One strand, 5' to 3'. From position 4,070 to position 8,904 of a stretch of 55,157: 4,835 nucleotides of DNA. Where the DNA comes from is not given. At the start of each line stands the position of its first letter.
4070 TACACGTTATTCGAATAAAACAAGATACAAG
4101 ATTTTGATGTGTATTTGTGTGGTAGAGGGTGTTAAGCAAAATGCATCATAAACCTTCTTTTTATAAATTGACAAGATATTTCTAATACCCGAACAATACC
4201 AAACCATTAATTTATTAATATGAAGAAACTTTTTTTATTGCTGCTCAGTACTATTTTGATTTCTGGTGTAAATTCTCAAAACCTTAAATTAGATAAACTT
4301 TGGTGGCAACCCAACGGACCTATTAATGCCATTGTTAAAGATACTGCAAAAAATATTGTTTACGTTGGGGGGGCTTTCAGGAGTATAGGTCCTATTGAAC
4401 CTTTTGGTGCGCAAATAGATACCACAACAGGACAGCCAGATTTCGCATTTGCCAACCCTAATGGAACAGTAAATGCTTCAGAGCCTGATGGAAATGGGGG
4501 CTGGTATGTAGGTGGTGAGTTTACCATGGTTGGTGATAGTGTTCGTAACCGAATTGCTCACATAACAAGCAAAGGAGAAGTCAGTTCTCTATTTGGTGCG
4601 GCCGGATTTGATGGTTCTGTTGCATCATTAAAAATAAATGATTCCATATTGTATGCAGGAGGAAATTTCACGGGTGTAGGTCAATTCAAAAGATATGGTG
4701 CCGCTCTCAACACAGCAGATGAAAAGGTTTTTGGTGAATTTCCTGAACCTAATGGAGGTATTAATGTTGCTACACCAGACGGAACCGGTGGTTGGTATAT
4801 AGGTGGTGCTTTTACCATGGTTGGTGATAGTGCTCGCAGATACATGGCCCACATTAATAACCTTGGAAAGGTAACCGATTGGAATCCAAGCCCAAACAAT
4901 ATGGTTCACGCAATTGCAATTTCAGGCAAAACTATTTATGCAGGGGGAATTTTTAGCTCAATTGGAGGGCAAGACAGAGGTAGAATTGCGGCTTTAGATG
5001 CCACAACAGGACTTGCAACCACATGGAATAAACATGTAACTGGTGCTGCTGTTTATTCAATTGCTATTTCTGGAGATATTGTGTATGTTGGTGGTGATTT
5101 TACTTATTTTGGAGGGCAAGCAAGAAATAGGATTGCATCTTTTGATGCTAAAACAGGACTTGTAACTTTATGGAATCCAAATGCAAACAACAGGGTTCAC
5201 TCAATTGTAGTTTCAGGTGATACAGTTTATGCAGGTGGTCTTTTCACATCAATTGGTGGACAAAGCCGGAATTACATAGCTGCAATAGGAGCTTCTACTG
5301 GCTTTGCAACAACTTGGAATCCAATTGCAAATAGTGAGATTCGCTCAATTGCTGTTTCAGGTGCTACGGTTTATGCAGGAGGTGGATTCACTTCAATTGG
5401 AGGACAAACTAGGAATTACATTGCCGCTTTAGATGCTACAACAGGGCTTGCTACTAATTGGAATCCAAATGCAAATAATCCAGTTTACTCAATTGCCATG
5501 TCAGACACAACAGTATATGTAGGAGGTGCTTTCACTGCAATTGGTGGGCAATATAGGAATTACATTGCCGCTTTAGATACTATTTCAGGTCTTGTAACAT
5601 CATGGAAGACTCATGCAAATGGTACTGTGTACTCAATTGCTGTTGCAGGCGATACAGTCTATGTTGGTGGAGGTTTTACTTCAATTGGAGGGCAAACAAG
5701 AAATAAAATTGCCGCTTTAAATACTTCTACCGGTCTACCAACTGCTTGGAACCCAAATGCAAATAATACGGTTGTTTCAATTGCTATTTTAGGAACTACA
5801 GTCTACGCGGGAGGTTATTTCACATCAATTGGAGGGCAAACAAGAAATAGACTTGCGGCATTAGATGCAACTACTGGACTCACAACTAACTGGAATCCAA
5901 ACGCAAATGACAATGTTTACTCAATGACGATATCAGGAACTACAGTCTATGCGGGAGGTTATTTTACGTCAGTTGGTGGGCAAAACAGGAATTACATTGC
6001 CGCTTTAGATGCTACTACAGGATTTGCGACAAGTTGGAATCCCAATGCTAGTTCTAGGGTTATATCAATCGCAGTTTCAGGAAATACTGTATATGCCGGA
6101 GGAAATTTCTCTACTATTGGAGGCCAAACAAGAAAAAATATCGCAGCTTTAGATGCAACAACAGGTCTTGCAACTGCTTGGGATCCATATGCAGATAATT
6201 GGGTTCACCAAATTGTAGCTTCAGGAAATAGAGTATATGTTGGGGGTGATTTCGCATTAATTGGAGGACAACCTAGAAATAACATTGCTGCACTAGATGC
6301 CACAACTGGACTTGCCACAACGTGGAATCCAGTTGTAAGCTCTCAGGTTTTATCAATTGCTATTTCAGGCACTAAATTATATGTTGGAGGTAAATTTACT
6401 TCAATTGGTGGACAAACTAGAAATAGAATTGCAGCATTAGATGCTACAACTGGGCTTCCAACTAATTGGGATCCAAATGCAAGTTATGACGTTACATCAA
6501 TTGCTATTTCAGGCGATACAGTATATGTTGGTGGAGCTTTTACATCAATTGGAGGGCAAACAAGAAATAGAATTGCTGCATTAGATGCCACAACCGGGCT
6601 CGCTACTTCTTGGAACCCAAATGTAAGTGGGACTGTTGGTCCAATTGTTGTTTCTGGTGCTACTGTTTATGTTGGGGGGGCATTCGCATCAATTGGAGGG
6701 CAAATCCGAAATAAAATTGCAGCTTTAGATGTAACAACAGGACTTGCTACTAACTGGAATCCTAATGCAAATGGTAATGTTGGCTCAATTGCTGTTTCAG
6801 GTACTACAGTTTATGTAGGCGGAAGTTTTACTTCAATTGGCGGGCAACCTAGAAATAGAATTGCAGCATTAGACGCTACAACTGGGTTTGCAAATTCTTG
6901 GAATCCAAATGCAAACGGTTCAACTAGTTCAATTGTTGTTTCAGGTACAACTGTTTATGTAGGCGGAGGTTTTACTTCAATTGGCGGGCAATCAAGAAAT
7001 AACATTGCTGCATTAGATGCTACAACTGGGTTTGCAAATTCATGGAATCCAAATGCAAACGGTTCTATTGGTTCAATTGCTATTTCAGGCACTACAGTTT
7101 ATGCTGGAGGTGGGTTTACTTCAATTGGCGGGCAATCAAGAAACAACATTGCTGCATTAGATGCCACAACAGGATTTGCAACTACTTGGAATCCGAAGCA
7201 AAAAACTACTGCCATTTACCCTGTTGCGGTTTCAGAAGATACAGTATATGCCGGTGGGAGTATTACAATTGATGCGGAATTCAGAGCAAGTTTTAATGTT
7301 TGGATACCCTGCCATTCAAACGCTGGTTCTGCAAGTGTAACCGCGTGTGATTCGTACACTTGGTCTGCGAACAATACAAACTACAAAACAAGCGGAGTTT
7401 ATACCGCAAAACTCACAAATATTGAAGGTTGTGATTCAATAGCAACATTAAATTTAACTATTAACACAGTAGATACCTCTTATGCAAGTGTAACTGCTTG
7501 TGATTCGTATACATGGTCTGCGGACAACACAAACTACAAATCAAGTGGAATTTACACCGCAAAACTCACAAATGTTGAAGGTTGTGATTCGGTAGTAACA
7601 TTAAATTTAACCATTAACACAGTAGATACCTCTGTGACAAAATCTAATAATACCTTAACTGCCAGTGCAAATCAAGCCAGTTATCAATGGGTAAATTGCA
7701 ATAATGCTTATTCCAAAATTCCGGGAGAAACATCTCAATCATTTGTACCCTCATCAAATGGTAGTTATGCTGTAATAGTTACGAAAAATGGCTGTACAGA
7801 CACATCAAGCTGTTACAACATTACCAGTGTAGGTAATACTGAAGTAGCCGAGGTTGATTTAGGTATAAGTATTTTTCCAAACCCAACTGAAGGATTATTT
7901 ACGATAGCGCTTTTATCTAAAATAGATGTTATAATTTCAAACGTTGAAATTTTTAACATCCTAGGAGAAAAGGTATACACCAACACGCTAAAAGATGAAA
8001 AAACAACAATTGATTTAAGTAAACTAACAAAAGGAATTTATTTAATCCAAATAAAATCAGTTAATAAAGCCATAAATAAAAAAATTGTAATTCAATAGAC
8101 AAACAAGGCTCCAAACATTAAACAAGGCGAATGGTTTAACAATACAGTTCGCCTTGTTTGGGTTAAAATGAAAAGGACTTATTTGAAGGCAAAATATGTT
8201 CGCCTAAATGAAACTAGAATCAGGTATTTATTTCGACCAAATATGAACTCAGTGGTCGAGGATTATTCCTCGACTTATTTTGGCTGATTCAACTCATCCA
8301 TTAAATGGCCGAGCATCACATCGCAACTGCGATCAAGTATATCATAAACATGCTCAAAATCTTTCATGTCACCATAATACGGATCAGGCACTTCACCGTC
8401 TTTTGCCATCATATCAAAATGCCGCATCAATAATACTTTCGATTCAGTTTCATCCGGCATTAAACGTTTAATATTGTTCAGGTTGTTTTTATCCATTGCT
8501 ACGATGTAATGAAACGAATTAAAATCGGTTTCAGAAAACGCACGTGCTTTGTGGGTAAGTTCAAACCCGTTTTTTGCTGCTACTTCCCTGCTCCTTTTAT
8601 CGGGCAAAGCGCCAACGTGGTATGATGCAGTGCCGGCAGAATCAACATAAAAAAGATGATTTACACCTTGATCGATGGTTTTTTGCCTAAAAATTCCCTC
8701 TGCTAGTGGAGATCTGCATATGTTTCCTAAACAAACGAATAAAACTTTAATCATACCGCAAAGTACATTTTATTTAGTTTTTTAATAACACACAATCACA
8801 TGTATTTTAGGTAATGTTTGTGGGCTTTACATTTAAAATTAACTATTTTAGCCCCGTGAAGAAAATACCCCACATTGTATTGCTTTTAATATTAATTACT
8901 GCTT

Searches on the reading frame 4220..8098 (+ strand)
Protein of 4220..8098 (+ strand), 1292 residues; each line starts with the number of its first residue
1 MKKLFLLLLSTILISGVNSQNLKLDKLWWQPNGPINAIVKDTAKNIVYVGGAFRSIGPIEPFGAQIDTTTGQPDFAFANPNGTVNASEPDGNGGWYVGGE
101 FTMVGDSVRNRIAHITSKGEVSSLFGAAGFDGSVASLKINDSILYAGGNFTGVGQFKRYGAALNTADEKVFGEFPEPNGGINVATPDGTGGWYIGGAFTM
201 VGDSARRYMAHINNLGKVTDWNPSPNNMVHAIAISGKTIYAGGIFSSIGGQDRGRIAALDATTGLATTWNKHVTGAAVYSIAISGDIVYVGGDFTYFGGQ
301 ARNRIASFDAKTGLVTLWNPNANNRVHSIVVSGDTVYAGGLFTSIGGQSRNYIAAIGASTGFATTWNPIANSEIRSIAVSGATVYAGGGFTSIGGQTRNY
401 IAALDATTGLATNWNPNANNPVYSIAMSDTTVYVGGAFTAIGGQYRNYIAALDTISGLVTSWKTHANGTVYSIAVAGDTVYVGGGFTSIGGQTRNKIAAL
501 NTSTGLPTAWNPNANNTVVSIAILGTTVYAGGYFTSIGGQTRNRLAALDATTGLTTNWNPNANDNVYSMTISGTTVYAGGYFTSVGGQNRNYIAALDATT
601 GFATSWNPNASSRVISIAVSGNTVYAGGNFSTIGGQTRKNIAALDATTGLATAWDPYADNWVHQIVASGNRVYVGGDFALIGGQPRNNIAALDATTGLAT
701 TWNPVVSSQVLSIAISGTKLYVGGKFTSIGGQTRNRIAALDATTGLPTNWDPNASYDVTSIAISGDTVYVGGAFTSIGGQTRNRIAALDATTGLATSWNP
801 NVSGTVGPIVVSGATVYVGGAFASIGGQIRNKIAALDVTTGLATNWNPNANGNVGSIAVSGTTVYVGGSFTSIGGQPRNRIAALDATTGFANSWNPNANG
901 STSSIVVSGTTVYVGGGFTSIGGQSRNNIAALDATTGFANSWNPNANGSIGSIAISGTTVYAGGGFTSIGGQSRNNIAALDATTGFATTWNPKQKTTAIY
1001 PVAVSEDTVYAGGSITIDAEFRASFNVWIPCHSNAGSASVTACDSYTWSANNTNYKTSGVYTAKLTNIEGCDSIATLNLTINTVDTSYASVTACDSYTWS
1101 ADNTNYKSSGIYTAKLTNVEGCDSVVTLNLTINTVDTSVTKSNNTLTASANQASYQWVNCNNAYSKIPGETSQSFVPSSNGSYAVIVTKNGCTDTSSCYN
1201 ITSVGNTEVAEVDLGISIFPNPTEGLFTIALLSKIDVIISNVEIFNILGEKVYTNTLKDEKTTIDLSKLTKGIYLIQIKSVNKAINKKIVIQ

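Call 48: search_protein_families(library=pfam, proteins=[window:4220-8098:+])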
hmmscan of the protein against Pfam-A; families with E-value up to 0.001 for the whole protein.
window:4220-8098:+ (1292 aa): 2 families
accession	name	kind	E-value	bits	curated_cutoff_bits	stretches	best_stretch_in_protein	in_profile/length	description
PF17164.10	DUF5122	-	3.9e-43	145.8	27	0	719-738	5-24/36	Domain of unknown function (DUF5122) beta-propeller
PF18962.6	Por_Secre_tail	-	7e-15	55.5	27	1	1218-1291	1-75/75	Secretion system C-terminal sorting domain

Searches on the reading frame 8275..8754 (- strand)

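Call 61: search_protein_families(library=pfam, proteins=[window:8275-8754:-])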
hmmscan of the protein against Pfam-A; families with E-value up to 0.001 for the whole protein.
window:8275-8754:- (159 aa): 1 family
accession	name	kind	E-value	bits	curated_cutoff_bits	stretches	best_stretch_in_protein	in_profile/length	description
PF01451.26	LMWPc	-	3.3e-43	147.8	23.2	1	4-145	1-141/144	Low molecular weight phosphotyrosine protein phosphatase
